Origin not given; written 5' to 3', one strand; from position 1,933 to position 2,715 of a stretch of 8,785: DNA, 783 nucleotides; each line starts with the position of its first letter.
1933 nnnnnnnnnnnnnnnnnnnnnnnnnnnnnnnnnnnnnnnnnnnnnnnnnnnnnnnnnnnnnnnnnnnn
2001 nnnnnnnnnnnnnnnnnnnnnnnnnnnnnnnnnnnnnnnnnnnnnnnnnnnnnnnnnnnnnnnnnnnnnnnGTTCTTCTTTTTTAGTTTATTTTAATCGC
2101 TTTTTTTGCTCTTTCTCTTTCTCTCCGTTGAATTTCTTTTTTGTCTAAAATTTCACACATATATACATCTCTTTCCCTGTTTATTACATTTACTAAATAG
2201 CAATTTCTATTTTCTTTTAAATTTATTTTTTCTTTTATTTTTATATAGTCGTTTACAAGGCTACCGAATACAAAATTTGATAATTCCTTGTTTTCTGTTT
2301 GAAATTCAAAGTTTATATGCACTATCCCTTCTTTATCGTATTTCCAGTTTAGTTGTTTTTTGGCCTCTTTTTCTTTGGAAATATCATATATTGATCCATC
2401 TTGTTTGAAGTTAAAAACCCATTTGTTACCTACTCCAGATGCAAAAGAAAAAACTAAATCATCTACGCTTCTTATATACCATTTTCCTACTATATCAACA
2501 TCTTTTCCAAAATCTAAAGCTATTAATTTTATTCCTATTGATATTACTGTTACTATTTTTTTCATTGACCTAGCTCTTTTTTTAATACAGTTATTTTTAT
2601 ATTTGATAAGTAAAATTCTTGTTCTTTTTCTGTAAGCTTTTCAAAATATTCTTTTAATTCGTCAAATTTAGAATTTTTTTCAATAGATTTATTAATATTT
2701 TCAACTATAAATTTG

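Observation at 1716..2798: Very AT-rich three-gene antisense cassette (HTH plus two membrane or secreted unknowns) between the att site and the phage operon: candidate immunity, exclusion or abortive-infection module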

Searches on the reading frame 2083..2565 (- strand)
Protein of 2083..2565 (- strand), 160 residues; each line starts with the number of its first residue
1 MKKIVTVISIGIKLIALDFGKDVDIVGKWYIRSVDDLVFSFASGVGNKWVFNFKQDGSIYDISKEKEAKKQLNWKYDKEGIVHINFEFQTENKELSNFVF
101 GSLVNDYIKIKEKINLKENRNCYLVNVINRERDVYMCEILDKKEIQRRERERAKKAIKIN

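Call 7: search_protein_families(library=pfam, proteins=[window:2083-2565:-], max_evalue=1)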
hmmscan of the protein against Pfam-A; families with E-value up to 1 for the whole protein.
window:2083-2565:- (160 aa): 0 families

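Call 8: search_protein_families(library=phrogs, proteins=[window:2083-2565:-], max_evalue=1)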
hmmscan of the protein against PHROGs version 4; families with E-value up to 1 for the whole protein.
window:2083-2565:- (160 aa): 0 families

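Call 9: search_protein_families(library=padloc, proteins=[window:2083-2565:-], max_evalue=1)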
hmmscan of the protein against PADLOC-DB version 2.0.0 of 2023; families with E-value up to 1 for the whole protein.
window:2083-2565:- (160 aa): 0 families

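Call 12: find_homologous_proteins(query=window:2083-2565:-, max_evalue=0.01)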
Query window:2083-2565:- (160 aa): 19 proteins with E <= 0.01 among 102 candidates.
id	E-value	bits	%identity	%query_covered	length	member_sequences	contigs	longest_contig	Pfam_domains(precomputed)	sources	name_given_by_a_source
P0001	1.9e-92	325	96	89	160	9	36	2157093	-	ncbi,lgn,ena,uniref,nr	ncbi:hypothetical protein [Campylobacter showae]|uniref:hypothetical protein n=1 Tax=Campylobacter s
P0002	2.6e-92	325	93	100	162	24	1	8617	-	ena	-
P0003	2.2e-90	318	93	92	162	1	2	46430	-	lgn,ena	-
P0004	2.6e-85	302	87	92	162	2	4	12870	-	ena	-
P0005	8.1e-83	294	83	100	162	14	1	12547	-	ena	-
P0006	6.9e-68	245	73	91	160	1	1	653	-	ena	-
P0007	9.9e-68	245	73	91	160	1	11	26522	-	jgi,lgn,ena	jgi:hypothetical protein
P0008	1.4e-67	244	72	91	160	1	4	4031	-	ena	-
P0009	3.3e-67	243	72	89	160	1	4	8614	-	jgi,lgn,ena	-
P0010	4.9e-67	243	73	91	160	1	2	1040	-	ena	-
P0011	8.7e-67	242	69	100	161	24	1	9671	-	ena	-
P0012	9.6e-67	242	71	89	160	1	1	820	-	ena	-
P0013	1.6e-66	241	71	89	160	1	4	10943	-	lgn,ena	-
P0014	1.8e-66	241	72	89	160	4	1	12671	-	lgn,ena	-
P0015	5.9e-66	239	71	89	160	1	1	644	-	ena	-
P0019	1.6e-41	160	48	99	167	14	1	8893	-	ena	-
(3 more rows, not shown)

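Call 13: find_encoding_contigs(protein=P0001, flank=10000, max_places=6)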
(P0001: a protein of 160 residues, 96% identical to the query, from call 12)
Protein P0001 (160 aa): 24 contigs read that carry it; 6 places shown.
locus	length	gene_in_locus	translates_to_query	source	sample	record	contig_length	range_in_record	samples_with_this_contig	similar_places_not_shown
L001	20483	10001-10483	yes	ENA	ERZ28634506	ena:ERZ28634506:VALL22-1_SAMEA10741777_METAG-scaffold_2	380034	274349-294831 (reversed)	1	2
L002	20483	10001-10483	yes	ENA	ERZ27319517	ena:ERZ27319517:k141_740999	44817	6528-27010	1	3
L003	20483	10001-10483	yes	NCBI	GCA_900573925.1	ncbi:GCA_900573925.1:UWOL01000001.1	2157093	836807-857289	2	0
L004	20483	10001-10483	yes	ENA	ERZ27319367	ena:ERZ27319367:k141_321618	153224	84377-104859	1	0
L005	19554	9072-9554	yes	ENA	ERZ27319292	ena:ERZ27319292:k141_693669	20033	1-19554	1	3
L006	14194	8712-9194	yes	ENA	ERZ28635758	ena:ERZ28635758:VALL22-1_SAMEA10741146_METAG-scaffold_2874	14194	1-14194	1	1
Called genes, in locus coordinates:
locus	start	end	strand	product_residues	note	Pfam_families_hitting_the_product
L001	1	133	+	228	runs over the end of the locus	PF14014:DUF4230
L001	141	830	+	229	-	PF03475:YiiM_3-alpha (faint), PF03473:MOSC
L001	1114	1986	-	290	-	PF13102:Phage_int_SAM_5 (weak), PF14659:Phage_int_SAM_3, PF00589:Phage_integrase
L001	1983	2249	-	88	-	-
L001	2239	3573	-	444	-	PF05840:Phage_GPA, PF23343:REP_ORF2-G2P (weak)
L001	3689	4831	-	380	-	PF00263:Secretin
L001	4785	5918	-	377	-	PF05707:Zot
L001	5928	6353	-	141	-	-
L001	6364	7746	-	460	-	-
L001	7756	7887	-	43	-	-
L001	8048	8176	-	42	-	-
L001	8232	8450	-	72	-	-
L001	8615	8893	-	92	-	-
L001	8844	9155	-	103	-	-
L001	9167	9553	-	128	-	-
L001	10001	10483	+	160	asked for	-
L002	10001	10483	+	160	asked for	-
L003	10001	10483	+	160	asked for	-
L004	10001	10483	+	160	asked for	-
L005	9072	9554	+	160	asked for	-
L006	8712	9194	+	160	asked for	-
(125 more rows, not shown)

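Call 14: find_encoding_contigs(protein=P0019, flank=10000, max_places=4)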
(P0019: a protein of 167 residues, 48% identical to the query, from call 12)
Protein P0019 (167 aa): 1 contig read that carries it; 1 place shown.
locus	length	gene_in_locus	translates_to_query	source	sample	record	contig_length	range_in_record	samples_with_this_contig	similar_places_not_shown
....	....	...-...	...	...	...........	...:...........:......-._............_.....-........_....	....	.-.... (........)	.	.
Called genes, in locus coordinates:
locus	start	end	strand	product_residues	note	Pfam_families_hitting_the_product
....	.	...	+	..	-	?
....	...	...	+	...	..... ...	-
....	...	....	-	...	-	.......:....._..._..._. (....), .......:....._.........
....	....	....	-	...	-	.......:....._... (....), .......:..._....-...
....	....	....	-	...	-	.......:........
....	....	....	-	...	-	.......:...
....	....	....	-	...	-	-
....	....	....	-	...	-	-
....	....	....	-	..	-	-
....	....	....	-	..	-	-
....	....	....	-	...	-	-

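Call 29: predict_structure(alignment_id=A1)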
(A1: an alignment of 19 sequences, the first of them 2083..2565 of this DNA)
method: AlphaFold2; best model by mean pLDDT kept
length: 160 residues; sequences in the alignment: 19
mean_pLDDT: 57.3   pTM: 0.51
mean pLDDT of the five models: 57.3, 48.1, 47.6, 46.6, 41.5
residues with pLDDT >= 90: 0; 70-90: 41; 50-70: 66; < 50: 53
segments of 3 or more residues with pLDDT < 50: 1-22, 34-47, 64-69, 95-103
pLDDT, mean of each block of 10 residues (from residue 1): 44 34 59 40 41 56 49 62 59 49 59 74 73 71 79 67
secondary structure, 60 per line:
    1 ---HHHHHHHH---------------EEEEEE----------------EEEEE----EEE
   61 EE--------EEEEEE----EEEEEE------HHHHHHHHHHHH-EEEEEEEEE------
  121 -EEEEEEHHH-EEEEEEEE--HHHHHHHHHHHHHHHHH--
elements in order: H4-11 E27-32 E49-53 E58-62 E71-76 E81-86 H93-104 E106-114 E122-127 E132-139 H142-158

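Call 31: search_protein_representatives(alignment_id=A1)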
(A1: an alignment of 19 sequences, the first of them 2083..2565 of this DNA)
Query: 19 sequences, 161 profile positions. Proteins with E-value up to 0.001 (for the whole library): 23; up to 1e-10: 11; up to 1e-30: 3. The best 23 are listed.
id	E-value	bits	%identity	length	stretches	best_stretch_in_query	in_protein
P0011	5.5e-86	302.8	-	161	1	1-161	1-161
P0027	6.1e-36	140.1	-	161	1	1-161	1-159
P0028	1.0e-30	123.1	-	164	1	1-158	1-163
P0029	3.9e-25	105.0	-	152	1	8-161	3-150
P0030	2.3e-23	99.2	-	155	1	1-160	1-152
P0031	3.7e-17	79.0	-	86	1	80-161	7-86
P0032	3.9e-16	75.7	-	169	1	17-141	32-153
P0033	9.7e-16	74.4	-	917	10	45-99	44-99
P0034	1.6e-14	70.4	-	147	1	5-141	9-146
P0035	4.3e-14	69.1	-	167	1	10-141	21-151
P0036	1.3e-11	61.0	-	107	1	1-63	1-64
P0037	4.3e-10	56.1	-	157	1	15-139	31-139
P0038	1.9e-08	50.7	-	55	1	1-53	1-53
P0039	1.4e-07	47.9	-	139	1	2-140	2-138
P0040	6.1e-07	45.8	-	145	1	1-153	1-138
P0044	1.4e-04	38.2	-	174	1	17-142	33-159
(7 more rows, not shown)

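Call 33: fold_search(model_id=the predicted structure, library=pdb)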
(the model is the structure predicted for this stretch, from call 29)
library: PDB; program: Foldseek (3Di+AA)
matches with E <= 10: 610; with E <= 0.001: 0
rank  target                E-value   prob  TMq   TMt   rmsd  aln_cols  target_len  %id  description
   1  5hae                  6.0e-02  0.97  0.40  0.42   5.3       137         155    8  Crystal structure of LTBP1 LTC4 complex collected on an in-house source (released 2016-05-11)
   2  5n48_A                6.7e-02  0.54  0.30  0.28   8.2       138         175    9  Structure of Anticalin N9B in complex with extra-domain B of human oncofetal fibronectin (released 2018-02-14)
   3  5ha0                  7.1e-02  0.95  0.40  0.40   5.4       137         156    8  Crystal structure of the LTBP1 leukotriene d4 complex (released 2016-05-11)
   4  5h9n                  8.4e-02  0.95  0.41  0.42   5.2       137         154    8  Crystal structure of LTBP1 Y114A mutant in complex with leukotriene C4 (released 2016-05-11)
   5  4kt5_A                9.3e-02  0.84  0.35  0.44   5.5       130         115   15  Structure of GrlR-GrlA complex (released 2013-10-09)
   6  8f0y                  9.3e-02  0.63  0.29  0.31  10.6       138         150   13  Lipocalin-like Milk protein-1 (released 2023-08-23)
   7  5h9k                  1.1e-01  0.93  0.42  0.43   5.2       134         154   11  Crystal of a leukotriene-binding salivary lipocalin (released 2016-05-11)
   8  8xl0_F                1.3e-01  0.93  0.32  0.05   7.9       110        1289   11  Citrate-induced filament of human acetyl-coenzyme A carboxylase 1 (ACC1-citrate) (released 2024-10-23)
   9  1qg5                  1.4e-01  0.72  0.37  0.39   7.9       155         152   12  HIGH RESOLUTION CRYSTAL STRUCTURE OF THE BOVINE BETA-LACTOGLOBULIN (ISOFORM A) (released 2001-04-21)
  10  8vqg_A                1.7e-01  0.15  0.21  0.22  12.0       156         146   11  X-ray crystal structure of Can f 1 (released 2025-01-22)
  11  4cot                  1.9e-01  0.95  0.39  0.16   4.9       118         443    9  The importance of the Abn2 calcium cluster in the endo-1,5- arabinanase activity from Bacillus subtilis (released 2014-03-05)
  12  1epa_A                2.0e-01  0.41  0.30  0.30   9.3       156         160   10  STRUCTURE OF THE EPIDIDYMAL RETINOIC ACID-BINDING PROTEIN AT 2.1 ANGSTROMS RESOLUTION (released 1994-07-31)
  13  8vqg_C                2.0e-01  0.18  0.22  0.24  13.1       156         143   12  X-ray crystal structure of Can f 1 (released 2025-01-22)
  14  5v1y_B                2.4e-01  0.44  0.26  0.34   8.3       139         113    7  Crystal structure of the ternary RPN13 PRU-RPN2 (940-953)-ubiquitin complex (released 2017-05-03)
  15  3dsz_B                2.5e-01  0.28  0.27  0.26   8.4       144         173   12  Engineered human lipocalin 2 in complex with Y-DTPA (released 2009-05-19)
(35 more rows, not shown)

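Call 35: find_homologous_proteins(query=A2, max_evalue=0.001)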
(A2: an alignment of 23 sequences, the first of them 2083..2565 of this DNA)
Query A2 (23 sequences) (160 aa, profile of the alignment): 103 proteins with E <= 0.001 among 2254 candidates.
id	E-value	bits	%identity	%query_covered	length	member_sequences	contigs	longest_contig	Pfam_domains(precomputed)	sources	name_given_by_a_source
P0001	7.1e-53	196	96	89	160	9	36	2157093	-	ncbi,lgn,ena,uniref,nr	ncbi:hypothetical protein [Campylobacter showae]|uniref:hypothetical protein n=1 Tax=Campylobacter s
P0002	6.9e-52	193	93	100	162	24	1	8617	-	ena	-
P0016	1.2e-51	192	66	100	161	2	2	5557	-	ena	-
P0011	2.3e-51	191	69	100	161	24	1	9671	-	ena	-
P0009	3.2e-51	191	72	89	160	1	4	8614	-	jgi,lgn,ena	-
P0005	3.6e-51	191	83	100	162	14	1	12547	-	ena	-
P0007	4.9e-51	190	73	91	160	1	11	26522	-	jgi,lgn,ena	jgi:hypothetical protein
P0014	7.3e-51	190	72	89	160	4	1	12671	-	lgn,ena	-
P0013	7.7e-51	190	71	89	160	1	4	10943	-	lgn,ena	-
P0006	7.9e-51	190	73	91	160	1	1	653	-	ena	-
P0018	7.9e-51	190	54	91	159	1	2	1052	-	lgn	-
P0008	8.4e-51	190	72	91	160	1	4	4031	-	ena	-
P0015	1.4e-50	189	71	89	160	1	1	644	-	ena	-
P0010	1.7e-50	189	73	91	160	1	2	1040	-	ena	-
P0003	2.0e-50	188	93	92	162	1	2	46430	-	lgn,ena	-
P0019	6.0e-45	171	48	99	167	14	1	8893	-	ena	-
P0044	7.1e-32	128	27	76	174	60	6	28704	-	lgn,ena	-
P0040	3.5e-31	126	23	83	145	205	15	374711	-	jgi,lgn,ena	-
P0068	8.3e-31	125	25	95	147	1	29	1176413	-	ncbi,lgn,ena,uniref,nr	ncbi:hypothetical protein [Campylobacter concisus]|uniref:hypothetical protein n=2 Tax=Campylobacter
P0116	3.1e-27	113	26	41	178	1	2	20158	-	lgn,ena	-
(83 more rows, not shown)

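Call 36: search_protein_families(library=pfam, alignment_id=A2, max_evalue=1)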
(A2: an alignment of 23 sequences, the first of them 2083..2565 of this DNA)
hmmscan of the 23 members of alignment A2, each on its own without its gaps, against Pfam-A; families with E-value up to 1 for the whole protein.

A. member 1, window:2083-2565:- (160 aa): 0 families

B. families by the number of members that match (of 23 scanned): 24 families
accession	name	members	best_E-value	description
PF13648.12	Lipocalin_4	4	1.4e-05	Lipocalin-like domain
PF08584.16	Ribonuc_P_40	2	0.029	Ribonuclease P 40kDa (Rpp40) subunit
PF15532.11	Ntox30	1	0.0049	Bacterial toxin 30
PF23069.1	DUF7042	1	0.0075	Domain of unknown function (DUF7042)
PF09582.15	AnfO_nitrog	1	0.0098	Iron only nitrogenase protein AnfO (AnfO_nitrog)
PF13220.11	DUF4028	1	0.017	Protein of unknown function (DUF4028)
PF24983.1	DUF7774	1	0.029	Domain of unknown function (DUF7774)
PF24223.1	MrpH_C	1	0.032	Fimbrial adhesin MrpH C-terminal domain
PF16346.12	GH32_BT1760-like_C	1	0.033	GH32, BT1760-like, C-terminal domain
PF14135.11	DUF4302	1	0.034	Domain of unknown function (DUF4302)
PF12702.13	Lipocalin_3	1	0.047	Lipocalin-like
PF20753.2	DUF6558_C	1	0.054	Phage tail C-terminal domain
PF11380.13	Stealth_CR2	1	0.061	Stealth protein CR2, conserved region 2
PF22858.2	DUF7016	1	0.071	Domain of unknown function (DUF7016)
PF08482.15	HrpB_C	1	0.097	ATP-dependent helicase C-terminal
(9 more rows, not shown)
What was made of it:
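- Four distant family members hit Pfam Lipocalin_4, best E 1.4e-5 (call 36).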

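Call 37: find_encoding_contigs(protein=P0068, flank=9000, max_places=3)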
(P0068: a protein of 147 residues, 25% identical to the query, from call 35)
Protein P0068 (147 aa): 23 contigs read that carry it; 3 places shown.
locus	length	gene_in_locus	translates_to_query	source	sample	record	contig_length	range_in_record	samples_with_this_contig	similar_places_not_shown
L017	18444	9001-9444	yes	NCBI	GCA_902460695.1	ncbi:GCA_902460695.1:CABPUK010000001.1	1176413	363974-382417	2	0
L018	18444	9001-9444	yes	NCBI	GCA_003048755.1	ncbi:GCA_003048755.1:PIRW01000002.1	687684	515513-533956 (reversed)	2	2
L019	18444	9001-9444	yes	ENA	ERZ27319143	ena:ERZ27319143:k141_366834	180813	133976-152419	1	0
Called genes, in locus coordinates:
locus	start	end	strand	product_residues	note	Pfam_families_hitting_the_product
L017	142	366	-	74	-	-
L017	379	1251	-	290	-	PF14659:Phage_int_SAM_3 (weak), PF00589:Phage_integrase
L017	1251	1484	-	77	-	-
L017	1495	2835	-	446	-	PF05840:Phage_GPA, PF23343:REP_ORF2-G2P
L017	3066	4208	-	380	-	PF00263:Secretin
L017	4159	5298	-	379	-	PF05707:Zot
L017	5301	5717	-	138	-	-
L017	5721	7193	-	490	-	-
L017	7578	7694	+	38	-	-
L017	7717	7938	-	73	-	-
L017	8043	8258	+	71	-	-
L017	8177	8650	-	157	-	-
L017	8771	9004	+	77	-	-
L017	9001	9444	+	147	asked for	-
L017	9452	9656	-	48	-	PF21716:dnstrm_HI1420 (weak)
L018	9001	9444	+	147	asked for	-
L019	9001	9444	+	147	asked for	-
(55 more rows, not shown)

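Call 38: find_encoding_contigs(protein=P0044, flank=9000, max_places=3)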
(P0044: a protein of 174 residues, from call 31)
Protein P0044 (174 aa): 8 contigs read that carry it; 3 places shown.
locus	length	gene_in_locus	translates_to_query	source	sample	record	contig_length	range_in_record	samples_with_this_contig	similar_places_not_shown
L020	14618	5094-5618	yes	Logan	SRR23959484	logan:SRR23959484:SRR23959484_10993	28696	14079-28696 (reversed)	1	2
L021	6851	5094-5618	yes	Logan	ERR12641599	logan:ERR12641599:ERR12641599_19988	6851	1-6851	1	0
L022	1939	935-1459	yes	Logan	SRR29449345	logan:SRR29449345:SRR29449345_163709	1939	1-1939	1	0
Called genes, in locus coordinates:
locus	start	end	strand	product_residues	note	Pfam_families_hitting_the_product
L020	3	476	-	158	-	?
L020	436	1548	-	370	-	PF05707:Zot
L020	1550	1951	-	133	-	-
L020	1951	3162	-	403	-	-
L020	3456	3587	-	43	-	-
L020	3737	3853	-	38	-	-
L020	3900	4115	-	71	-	-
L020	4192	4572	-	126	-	-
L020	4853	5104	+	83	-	-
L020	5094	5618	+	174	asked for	-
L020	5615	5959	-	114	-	PF15919:HicB_lk_antitox (faint)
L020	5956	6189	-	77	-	-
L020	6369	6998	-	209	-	-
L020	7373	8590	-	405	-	-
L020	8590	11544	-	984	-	PF01869:BcrAD_BadFG, PF09989:DUF2229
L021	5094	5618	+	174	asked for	-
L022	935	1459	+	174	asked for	-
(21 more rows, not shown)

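Call 43: find_encoding_contigs(protein=P0040, flank=9000, max_places=3)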
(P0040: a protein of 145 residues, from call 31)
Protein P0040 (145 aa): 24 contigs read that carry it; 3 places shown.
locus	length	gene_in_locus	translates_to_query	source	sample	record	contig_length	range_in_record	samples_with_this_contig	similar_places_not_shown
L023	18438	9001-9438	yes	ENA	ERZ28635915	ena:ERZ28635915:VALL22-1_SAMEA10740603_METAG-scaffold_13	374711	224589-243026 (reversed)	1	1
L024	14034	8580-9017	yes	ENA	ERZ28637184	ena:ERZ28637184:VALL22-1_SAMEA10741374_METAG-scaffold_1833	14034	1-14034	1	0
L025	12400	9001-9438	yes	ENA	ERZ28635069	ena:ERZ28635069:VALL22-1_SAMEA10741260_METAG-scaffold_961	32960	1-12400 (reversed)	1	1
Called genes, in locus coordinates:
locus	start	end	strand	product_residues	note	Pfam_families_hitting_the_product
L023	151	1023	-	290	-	PF14659:Phage_int_SAM_3 (weak), PF00589:Phage_integrase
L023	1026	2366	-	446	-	PF05840:Phage_GPA (weak), PF23343:REP_ORF2-G2P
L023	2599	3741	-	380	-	PF00263:Secretin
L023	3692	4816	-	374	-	PF05707:Zot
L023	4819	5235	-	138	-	-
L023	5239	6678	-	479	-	-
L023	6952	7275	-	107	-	-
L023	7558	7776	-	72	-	-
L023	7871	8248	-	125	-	-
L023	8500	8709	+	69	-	-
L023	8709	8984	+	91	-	-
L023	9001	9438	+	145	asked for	-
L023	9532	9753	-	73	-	PF00589:Phage_integrase (weak)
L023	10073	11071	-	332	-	-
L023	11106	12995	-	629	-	PF17854:FtsK_alpha, PF01580:FtsK_SpoIIIE, PF09397:FtsK_gamma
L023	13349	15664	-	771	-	PF00669:Flagellin_N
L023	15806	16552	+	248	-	PF03883:H2O2_YaaD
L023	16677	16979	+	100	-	PF00216:Bac_DNA_binding, PF18291:HU-HIG (weak)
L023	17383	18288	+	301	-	PF03547:Mem_trans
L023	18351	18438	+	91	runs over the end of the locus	-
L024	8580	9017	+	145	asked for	-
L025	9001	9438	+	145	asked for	-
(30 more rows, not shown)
